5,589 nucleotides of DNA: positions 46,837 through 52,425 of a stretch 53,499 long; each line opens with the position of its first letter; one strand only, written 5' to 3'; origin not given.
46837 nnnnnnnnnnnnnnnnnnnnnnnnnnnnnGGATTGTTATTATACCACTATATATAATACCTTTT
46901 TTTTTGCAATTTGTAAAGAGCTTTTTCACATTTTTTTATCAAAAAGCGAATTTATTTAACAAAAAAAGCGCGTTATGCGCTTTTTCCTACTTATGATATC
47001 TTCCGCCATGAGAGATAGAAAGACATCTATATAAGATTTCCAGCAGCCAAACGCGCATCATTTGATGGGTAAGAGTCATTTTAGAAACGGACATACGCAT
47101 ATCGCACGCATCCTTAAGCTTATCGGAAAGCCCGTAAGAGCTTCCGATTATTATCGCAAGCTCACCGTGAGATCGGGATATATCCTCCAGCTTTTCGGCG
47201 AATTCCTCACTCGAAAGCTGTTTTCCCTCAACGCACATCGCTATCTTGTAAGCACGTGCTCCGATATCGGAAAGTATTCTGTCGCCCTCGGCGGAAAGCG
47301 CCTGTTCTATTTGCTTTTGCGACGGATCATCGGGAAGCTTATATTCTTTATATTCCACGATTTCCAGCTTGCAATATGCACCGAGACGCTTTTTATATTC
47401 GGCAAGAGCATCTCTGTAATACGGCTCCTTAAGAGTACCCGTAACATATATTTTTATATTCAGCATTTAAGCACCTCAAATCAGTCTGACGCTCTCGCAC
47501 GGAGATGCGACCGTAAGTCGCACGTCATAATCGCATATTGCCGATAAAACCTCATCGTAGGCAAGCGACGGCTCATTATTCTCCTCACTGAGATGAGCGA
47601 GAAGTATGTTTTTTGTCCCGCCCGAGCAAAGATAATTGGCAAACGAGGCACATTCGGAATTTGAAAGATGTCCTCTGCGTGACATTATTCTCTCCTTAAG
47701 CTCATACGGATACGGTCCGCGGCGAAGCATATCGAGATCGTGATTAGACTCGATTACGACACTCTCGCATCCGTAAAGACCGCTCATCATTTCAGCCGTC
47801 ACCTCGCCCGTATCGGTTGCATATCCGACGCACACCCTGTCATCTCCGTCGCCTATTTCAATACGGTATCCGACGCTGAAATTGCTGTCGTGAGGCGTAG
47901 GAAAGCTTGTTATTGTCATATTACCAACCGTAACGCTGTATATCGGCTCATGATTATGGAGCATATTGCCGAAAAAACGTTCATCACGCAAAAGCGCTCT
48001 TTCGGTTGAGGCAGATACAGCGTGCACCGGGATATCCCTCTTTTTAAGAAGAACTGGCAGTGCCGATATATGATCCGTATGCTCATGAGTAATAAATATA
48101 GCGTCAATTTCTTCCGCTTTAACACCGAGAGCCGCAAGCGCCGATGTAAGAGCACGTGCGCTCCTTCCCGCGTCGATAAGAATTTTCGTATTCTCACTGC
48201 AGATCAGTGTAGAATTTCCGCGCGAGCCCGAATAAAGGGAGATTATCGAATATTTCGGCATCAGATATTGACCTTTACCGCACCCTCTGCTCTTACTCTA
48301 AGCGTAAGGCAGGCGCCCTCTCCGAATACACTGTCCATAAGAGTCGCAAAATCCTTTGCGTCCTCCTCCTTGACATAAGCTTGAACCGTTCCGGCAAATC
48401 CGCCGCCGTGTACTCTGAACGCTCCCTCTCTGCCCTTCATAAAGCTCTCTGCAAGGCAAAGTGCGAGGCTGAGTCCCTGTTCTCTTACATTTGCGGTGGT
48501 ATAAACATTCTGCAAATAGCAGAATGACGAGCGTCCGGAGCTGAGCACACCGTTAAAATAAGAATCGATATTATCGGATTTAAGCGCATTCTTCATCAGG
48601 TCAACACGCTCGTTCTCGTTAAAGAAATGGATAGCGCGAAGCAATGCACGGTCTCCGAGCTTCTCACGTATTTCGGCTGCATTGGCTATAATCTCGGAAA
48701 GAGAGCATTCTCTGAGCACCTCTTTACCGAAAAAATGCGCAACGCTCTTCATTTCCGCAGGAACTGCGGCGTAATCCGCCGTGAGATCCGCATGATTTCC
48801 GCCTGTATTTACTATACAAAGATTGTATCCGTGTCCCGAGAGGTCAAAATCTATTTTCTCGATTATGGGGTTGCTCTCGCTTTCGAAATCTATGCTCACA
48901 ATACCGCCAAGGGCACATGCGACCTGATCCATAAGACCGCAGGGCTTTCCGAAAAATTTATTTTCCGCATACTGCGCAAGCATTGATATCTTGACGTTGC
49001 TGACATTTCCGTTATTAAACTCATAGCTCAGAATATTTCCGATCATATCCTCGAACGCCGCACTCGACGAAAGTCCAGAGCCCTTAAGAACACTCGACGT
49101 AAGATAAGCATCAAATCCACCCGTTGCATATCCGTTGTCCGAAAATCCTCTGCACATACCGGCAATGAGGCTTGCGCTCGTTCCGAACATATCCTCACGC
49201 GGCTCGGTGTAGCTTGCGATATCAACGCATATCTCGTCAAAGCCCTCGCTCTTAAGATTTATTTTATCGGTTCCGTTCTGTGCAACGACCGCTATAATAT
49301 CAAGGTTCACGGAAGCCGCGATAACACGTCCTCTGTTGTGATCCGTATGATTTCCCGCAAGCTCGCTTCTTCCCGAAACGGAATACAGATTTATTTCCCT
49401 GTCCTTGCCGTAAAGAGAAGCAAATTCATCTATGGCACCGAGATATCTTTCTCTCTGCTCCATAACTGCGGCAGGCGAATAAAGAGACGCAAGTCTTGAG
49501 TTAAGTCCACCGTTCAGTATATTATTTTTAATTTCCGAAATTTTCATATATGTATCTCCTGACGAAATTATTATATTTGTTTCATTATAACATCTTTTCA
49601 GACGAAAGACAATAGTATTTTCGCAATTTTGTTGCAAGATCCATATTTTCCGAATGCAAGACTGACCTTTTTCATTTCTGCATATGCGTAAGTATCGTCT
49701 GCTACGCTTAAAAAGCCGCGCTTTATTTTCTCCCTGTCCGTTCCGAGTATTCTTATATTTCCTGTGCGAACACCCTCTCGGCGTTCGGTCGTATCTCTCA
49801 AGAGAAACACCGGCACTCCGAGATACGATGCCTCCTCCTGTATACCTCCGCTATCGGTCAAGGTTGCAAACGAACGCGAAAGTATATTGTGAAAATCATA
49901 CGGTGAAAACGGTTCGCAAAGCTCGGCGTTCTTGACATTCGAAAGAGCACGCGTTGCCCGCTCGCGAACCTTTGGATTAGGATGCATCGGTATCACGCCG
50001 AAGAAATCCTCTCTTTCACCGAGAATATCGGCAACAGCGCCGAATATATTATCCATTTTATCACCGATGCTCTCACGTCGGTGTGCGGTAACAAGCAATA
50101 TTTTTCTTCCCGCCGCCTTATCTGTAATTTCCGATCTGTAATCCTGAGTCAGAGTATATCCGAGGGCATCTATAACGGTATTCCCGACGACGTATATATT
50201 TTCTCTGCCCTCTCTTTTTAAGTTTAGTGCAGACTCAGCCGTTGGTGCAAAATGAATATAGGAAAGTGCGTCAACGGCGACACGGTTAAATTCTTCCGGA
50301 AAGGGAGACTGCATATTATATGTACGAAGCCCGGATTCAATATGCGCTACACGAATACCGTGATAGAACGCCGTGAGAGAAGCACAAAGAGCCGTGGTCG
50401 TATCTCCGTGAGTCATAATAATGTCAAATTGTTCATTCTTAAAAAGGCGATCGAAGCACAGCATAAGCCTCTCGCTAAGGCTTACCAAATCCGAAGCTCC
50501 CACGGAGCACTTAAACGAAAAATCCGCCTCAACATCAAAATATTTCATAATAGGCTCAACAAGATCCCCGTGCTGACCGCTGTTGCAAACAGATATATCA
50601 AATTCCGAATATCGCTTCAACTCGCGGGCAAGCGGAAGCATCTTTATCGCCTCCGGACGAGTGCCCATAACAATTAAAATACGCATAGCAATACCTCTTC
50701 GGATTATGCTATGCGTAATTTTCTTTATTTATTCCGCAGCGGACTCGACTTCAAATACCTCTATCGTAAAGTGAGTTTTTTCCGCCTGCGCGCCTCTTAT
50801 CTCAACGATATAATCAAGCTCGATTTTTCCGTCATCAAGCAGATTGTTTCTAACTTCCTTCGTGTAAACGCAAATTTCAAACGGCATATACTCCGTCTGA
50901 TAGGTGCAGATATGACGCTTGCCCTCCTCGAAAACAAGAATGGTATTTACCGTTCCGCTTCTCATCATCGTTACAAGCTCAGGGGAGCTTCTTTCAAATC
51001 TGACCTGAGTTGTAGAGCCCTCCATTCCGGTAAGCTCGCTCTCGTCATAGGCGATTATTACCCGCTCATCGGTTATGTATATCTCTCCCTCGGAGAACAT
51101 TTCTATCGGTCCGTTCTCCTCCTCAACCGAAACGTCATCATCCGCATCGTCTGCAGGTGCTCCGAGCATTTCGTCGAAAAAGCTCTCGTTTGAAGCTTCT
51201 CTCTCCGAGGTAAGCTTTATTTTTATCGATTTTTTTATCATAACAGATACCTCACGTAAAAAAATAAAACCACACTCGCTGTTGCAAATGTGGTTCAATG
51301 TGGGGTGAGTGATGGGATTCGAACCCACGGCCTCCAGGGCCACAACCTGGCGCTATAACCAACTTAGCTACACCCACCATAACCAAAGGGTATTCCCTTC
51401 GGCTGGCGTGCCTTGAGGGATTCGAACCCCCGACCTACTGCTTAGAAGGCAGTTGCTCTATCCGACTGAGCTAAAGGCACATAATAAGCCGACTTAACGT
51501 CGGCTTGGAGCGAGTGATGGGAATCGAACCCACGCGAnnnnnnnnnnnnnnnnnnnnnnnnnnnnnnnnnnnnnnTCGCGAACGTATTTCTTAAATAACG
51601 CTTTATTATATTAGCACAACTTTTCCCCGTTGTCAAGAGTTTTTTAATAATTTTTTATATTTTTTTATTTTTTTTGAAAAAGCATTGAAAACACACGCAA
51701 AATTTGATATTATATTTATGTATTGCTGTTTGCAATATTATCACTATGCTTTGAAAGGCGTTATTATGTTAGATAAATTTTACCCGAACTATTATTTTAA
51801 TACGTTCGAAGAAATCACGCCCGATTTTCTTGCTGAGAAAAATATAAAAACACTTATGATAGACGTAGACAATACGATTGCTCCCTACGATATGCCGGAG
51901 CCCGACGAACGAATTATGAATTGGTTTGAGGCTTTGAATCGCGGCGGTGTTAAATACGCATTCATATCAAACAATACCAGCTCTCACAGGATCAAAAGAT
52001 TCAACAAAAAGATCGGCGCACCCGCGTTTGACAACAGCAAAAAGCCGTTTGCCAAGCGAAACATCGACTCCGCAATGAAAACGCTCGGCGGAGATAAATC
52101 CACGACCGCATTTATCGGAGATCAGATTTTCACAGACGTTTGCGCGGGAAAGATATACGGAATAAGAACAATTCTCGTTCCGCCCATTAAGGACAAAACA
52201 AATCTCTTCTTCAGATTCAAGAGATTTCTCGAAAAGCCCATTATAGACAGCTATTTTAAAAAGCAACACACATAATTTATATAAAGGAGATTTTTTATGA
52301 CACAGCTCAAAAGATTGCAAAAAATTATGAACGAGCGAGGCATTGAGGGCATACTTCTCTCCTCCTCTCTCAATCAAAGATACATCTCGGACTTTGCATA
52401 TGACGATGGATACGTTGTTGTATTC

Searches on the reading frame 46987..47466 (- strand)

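Call 62: search_protein_families(library=pfam, proteins=[window:46987-47466:-], max_evalue=0.00001)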
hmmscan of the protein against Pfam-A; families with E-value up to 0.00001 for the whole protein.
window:46987-47466:- (159 aa): 1 family
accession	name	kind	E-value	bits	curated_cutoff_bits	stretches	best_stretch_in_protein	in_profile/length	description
PF02590.22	SPOUT_MTase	-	3.5e-47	160.7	27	1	2-158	1-154/154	Predicted SPOUT methyltransferase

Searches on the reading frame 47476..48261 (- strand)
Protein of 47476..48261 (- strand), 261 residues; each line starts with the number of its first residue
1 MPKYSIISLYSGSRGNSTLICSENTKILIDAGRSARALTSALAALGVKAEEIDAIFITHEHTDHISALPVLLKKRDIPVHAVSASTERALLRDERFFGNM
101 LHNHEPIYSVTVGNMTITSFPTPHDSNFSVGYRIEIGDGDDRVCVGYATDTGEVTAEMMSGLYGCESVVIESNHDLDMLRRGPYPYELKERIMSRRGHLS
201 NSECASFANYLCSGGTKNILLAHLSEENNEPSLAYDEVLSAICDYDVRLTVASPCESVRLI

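Call 62: search_protein_families(library=pfam, proteins=[window:47476-48261:-], max_evalue=0.00001)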
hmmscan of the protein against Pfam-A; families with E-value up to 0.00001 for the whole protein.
window:47476-48261:- (261 aa): 2 families
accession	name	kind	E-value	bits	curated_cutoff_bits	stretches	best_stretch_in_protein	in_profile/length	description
PF12706.13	Lactamase_B_2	-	6.1e-22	78.7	27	1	25-212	1-191/200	Beta-lactamase superfamily domain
PF00753.33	Lactamase_B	-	6.4e-18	65.8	22.7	1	14-135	5-110/196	Metallo-beta-lactamase superfamily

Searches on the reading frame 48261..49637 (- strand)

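Call 62: search_protein_families(library=pfam, proteins=[window:48261-49637:-], max_evalue=0.00001)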
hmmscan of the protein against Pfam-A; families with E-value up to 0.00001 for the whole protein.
window:48261-49637:- (458 aa): 2 families
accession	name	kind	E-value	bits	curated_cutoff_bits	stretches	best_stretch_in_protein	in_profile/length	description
PF10509.15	GalKase_gal_bdg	-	3e-13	49.5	23.1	1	71-119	2-48/49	Galactokinase galactose-binding signature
PF00288.32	GHMP_kinases_N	-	4.9e-12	46.3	22.3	1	164-245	9-87/87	GHMP kinases N terminal domain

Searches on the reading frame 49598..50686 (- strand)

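Call 62: search_protein_families(library=pfam, proteins=[window:49598-50686:-], max_evalue=0.00001)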
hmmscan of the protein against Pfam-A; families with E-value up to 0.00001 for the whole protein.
window:49598-50686:- (362 aa): 1 family
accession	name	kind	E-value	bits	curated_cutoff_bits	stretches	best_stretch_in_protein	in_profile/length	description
PF02350.25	Epimerase_2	-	2.1e-88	296.9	30.6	1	21-358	1-346/347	UDP-N-acetylglucosamine 2-epimerase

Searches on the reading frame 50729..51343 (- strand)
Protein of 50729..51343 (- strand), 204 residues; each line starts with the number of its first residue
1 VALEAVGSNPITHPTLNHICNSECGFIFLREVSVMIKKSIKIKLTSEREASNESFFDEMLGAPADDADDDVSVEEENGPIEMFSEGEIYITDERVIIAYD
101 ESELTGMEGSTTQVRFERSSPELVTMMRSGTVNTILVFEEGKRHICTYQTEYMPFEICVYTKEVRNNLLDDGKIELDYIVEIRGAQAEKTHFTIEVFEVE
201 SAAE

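Call 62: search_protein_families(library=pfam, proteins=[window:50729-51343:-], max_evalue=0.00001)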
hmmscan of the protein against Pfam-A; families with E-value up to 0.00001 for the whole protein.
window:50729-51343:- (204 aa): 1 family
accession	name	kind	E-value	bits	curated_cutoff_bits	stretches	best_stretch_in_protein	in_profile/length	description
PF09148.16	DUF1934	-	1.6e-28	99.7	22.5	1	73-194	9-128/128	Domain of unknown function (DUF1934)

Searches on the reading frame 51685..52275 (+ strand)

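Call 62: search_protein_families(library=pfam, proteins=[window:51685-52275:+], max_evalue=0.00001)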
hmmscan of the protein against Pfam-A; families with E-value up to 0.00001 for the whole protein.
window:51685-52275:+ (196 aa): 3 families
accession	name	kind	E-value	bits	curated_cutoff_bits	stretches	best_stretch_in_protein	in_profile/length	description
PF09419.16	PGP_phosphatase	-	2.9e-09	37.2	20.4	1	31-164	16-163/168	Mitochondrial PGP phosphatase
PF13419.12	HAD_2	-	4.7e-07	30.5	23.8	1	34-165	42-178/178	Haloacid dehalogenase-like hydrolase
PF13242.12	Hydrolase_like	-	6.5e-07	29.6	22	1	127-165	10-48/75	HAD-hyrolase-like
